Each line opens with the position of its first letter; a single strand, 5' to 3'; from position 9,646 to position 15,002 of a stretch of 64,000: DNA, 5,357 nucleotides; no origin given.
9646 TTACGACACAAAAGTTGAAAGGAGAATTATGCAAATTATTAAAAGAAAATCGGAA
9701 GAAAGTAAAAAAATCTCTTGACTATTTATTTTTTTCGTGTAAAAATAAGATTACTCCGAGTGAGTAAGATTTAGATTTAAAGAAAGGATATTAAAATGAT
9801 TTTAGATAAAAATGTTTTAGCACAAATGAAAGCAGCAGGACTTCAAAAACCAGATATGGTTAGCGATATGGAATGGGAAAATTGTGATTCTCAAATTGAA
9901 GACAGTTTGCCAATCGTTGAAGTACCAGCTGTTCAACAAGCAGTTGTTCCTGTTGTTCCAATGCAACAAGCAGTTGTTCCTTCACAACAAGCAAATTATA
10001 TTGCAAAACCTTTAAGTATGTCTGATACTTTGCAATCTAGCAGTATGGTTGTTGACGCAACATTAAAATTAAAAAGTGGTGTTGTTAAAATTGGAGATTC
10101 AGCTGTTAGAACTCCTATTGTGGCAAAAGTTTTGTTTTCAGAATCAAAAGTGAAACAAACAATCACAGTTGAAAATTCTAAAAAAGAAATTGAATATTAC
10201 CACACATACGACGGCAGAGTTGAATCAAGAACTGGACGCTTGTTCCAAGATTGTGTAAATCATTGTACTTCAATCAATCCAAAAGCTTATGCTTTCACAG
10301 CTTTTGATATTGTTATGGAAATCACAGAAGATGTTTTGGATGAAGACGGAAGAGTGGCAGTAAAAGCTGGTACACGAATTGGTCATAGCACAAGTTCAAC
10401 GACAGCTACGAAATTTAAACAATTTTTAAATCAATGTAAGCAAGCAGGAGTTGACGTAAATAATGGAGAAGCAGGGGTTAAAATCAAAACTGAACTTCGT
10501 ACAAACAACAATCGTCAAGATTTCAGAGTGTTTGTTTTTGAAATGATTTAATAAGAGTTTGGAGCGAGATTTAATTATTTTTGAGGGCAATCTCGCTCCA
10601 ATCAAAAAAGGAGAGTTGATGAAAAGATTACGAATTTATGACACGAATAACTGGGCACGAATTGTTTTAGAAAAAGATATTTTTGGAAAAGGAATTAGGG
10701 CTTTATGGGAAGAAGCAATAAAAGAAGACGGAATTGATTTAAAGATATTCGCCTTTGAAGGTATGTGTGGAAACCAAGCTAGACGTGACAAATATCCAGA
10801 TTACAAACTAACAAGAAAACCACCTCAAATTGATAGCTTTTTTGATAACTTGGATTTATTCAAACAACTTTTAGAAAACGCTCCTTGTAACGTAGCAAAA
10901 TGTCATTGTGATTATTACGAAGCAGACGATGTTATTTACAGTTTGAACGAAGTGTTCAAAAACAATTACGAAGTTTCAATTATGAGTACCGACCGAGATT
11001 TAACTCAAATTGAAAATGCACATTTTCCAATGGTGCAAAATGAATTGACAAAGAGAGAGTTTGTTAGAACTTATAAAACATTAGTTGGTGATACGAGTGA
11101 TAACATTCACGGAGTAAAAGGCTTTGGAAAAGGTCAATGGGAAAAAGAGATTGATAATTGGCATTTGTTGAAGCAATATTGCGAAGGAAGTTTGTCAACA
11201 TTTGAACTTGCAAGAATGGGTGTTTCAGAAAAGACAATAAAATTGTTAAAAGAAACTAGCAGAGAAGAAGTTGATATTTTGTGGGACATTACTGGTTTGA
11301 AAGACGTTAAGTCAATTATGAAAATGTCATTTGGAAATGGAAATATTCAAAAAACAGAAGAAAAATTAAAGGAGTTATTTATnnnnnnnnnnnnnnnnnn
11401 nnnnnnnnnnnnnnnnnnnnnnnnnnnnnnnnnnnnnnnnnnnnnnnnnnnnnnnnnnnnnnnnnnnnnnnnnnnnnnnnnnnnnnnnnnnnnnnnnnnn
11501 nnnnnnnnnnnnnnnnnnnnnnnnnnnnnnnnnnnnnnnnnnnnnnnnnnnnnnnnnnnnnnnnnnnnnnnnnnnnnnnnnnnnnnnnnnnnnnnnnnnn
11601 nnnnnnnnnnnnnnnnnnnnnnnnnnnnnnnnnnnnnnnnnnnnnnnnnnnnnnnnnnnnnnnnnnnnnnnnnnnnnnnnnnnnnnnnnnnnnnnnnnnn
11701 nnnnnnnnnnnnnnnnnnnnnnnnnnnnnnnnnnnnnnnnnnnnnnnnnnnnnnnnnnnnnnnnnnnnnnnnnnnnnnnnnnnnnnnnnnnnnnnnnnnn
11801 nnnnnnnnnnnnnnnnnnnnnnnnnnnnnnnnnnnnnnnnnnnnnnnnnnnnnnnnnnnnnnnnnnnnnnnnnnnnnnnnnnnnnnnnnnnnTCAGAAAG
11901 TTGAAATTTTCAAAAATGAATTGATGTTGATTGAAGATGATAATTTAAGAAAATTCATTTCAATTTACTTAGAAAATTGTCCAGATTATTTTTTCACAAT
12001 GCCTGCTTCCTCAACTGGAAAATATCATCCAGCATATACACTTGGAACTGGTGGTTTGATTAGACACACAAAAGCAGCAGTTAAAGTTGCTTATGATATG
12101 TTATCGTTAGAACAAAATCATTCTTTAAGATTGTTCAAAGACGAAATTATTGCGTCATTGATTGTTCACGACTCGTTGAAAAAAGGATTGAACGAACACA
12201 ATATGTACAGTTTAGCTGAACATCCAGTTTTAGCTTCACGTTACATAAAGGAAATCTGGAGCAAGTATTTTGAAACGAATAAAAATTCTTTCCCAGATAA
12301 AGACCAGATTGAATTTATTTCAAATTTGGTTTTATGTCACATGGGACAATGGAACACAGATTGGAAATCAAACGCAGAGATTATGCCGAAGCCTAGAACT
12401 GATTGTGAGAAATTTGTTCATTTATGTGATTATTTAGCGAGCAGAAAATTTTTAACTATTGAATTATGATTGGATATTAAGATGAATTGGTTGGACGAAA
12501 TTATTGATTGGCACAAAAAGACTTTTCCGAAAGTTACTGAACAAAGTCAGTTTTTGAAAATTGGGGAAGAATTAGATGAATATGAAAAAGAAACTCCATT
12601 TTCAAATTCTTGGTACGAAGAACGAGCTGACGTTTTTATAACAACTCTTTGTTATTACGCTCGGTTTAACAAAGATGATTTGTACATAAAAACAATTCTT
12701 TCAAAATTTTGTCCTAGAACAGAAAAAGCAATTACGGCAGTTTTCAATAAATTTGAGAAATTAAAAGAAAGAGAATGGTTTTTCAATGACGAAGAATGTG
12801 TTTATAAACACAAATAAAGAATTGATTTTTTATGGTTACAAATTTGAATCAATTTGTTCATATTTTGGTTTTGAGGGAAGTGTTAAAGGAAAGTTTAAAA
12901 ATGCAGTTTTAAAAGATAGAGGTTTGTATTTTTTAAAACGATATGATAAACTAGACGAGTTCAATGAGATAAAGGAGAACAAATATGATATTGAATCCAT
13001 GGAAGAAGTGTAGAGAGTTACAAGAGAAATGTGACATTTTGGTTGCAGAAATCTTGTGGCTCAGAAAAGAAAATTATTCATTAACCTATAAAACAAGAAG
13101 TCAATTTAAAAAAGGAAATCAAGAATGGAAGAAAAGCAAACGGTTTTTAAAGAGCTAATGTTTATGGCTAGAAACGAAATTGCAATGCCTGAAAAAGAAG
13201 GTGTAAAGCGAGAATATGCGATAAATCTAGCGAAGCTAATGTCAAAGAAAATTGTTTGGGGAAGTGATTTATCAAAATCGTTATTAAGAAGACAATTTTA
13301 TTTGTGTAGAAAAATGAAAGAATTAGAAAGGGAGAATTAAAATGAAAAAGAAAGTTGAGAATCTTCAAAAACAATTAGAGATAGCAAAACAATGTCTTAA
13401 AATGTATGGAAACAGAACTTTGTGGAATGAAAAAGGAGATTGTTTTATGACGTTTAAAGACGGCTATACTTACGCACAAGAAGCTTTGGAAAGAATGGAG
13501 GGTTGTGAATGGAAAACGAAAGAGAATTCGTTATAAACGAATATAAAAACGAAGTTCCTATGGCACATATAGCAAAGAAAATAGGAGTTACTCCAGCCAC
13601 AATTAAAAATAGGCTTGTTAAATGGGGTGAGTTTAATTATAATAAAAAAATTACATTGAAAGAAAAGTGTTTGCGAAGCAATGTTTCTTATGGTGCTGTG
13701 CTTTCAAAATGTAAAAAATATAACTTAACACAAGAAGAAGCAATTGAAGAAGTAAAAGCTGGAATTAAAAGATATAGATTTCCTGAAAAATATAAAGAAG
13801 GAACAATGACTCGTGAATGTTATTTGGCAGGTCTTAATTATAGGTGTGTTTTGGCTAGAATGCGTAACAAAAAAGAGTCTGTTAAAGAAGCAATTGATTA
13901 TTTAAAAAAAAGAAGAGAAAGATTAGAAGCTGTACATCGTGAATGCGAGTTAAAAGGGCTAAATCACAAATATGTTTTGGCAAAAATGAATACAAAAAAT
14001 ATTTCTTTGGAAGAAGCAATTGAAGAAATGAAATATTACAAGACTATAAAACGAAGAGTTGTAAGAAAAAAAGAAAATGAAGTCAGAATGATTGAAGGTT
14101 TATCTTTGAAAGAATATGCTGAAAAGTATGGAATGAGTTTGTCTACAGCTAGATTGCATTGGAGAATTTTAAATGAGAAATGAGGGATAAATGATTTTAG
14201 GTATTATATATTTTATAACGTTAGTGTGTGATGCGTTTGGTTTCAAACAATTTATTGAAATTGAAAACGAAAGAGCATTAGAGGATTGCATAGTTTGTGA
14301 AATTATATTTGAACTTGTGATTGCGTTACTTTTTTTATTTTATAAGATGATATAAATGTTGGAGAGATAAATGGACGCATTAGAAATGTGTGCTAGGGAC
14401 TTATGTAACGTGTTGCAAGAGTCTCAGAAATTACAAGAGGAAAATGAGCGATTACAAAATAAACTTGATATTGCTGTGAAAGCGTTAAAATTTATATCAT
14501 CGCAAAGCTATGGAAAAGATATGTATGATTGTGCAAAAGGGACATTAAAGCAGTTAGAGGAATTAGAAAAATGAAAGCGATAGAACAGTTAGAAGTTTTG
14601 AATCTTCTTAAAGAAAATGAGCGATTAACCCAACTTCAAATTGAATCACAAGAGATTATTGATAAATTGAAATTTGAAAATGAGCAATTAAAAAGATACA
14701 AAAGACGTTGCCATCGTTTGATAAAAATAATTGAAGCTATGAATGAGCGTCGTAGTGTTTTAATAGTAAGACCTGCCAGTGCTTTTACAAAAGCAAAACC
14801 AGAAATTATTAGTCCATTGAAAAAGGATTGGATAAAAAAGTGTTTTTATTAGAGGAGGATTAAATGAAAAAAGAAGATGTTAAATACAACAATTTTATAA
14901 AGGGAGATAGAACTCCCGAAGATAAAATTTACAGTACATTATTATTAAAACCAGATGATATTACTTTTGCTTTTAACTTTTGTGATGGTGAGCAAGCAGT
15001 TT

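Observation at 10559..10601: Family of intergenic stem-loops whose stems are built on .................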

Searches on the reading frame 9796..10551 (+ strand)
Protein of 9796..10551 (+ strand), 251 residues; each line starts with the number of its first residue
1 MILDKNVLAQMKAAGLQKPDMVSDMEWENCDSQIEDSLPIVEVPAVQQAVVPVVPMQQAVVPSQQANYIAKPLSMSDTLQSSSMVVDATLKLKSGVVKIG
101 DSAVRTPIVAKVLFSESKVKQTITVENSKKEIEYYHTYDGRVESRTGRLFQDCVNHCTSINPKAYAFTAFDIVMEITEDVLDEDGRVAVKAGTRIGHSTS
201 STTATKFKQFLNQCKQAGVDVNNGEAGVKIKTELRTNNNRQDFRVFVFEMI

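Call 9: search_protein_families(library=pfam, proteins=[window:9796-10551:+])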
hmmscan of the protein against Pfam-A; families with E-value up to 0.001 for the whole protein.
window:9796-10551:+ (251 aa): 0 families

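Call 37: search_protein_families(library=phrogs, proteins=[window:9796-10551:+])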
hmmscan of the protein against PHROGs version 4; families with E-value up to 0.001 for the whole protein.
window:9796-10551:+ (251 aa): 0 families

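Call 73: search_protein_families(library=pfam, proteins=[window:9796-10551:+], max_evalue=0.1)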
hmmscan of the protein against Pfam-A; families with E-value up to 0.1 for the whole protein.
window:9796-10551:+ (251 aa): 0 families

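Call 96: search_solved_structures(query=A1, max_evalue=1)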
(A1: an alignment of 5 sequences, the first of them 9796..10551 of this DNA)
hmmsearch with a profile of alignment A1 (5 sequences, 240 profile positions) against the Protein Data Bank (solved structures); distinct sequences matched with E-value up to 1: 0.

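Call 97: search_protein_families(library=phrogs, alignment_id=A1, max_evalue=0.01)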
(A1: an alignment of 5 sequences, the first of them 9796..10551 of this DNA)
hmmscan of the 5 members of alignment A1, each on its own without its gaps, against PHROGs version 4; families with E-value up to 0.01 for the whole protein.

A. member 1, window:9796-10551:+ (251 aa): 0 families

B. families by the number of members that match (of 5 scanned): 1 family
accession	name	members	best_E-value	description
phrog_14960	-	1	0.0079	-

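Call 103: predict_structure(alignment_id=A1)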
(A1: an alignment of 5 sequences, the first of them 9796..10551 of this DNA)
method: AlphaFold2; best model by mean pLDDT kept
length: 251 residues; sequences in the alignment: 5
mean_pLDDT: 71.7   pTM: 0.61
mean pLDDT of the five models: 71.7, 67.5, 66.6, 62.2, 62.1
residues with pLDDT >= 90: 67; 70-90: 106; 50-70: 26; < 50: 52
segments of 3 or more residues with pLDDT < 50: 33-82
pLDDT, mean of each block of 10 residues (from residue 1): 67 81 74 39 27 32 32 34 69 86 93 86 74 67 59 79 80 94 93 90 87 91 89 80 88 92
secondary structure, 60 per line:
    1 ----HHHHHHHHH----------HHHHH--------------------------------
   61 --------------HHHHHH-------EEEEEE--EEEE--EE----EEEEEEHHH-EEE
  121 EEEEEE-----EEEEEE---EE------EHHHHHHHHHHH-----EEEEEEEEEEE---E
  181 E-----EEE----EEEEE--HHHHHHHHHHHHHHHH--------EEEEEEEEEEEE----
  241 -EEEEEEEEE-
elements in order: H5-13 H24-28 H75-80 E88-93 E96-99 E108-113 E118-126 E132-137 H150-160 E166-176 E187-189 E194-198 H201-216 E225-236 E242-250

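Call 105: fold_search(model_id=the predicted structure, library=pdb)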
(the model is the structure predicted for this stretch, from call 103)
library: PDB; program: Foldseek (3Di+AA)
matches with E <= 10: 761; with E <= 0.001: 0
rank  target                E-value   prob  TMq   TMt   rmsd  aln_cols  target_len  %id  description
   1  9teh_I                3.9e-03  0.99  0.28  0.32   7.5       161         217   10  PhiC31 excisive synapse; attL x attL with an integraseS12A-RDF protein fusion (released 2026-02-11)
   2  7pmn_4                3.0e-02  0.23  0.15  0.08  13.7       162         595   12  S. cerevisiae replisome-SCF(Dia2) complex bound to double-stranded DNA (conformation II) (released 2021-11-10)
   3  9e2x_4                3.1e-02  0.21  0.14  0.07  14.0       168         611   12  Cryo-EM structure of yeast CMG helicase stalled at G4-containing DNA template, state 2 (released 2025-03-19)
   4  7w1y_4                3.1e-02  0.18  0.14  0.07  13.5       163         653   10  Human MCM double hexamer bound to natural DNA duplex (polyAT/polyTA) (released 2023-02-08)
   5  7qhs_4                3.3e-02  0.35  0.19  0.09  14.2       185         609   12  S. cerevisiae CMGE nucleating origin DNA melting (released 2022-06-15)
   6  7w1y_C                3.5e-02  0.18  0.14  0.07  13.7       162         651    9  Human MCM double hexamer bound to natural DNA duplex (polyAT/polyTA) (released 2023-02-08)
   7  8b9a_4                3.7e-02  0.16  0.13  0.07  14.1       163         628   11  S. cerevisiae replisome + Ctf4, bound by pol alpha primase. Complex engaged with a fork DNA substrate containing a 60  (released 2023-08-09)
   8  9e2z_4                3.9e-02  0.33  0.17  0.08  14.0       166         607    8  Cryo-EM structure of human CMG helicase stalled at G4-containing DNA template (released 2025-03-26)
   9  1gpp                  3.9e-02  0.12  0.13  0.14  22.6       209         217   10  Crystal structure of the S.cerevisiae Homing Endonuclease PI-SceI Domain I (released 2002-09-19)
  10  8b9d_4                4.4e-02  0.25  0.15  0.07  13.5       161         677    8  Human replisome bound by Pol Alpha (released 2023-08-09)
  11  6skl_5                4.6e-02  0.33  0.17  0.09  12.8       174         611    7  Cryo-EM structure of the CMG Fork Protection Complex at a replication fork - Conformation 1 (released 2020-05-06)
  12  8w7m_5                6.9e-02  0.18  0.15  0.09  13.2       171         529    9  Yeast replisome in state V (released 2023-12-06)
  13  9pd3_N                8.1e-02  0.13  0.14  0.16  12.7       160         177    9  NER dual incision complex - DuIS (released 2026-02-18)
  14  8w7s_5                8.6e-02  0.21  0.16  0.09  12.4       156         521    6  Yeast replisome in state IV (released 2023-12-20)
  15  7plo_4                9.6e-02  0.23  0.18  0.09  14.1       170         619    8  H. sapiens replisome-CUL2/LRR1 complex (released 2021-11-10)
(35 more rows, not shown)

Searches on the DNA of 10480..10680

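Call 89: search_rna_families(source=window, start=10480, end=10680, threshold=evalue, max_evalue=1)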
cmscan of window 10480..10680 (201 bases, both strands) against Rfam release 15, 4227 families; matches with E-value up to 1: 2.
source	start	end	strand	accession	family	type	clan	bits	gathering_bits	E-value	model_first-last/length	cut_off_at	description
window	10488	10610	+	RF01236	snoU19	Gene; snRNA; snoRNA; HACA-box;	-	18.1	45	0.77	1-144/144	no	Small nucleolar RNA U19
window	10557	10603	+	RF04087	MIR5565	Gene; miRNA;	-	15.9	80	0.67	33-79/109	no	MIR5565 microRNA precursor family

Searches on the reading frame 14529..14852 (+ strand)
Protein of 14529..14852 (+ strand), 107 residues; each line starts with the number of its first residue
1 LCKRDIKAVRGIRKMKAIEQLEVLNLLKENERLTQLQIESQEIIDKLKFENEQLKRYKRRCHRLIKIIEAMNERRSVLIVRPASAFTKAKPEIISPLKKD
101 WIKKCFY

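Call 77: search_protein_families(library=pfam, proteins=[window:14529-14852:+], max_evalue=0.01)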
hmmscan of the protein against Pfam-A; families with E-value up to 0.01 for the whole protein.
window:14529-14852:+ (107 aa): 1 family
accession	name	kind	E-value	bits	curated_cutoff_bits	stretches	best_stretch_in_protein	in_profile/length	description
PF07412.17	Geminin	-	0.0081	16.3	22.2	1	24-74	124-174/197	Geminin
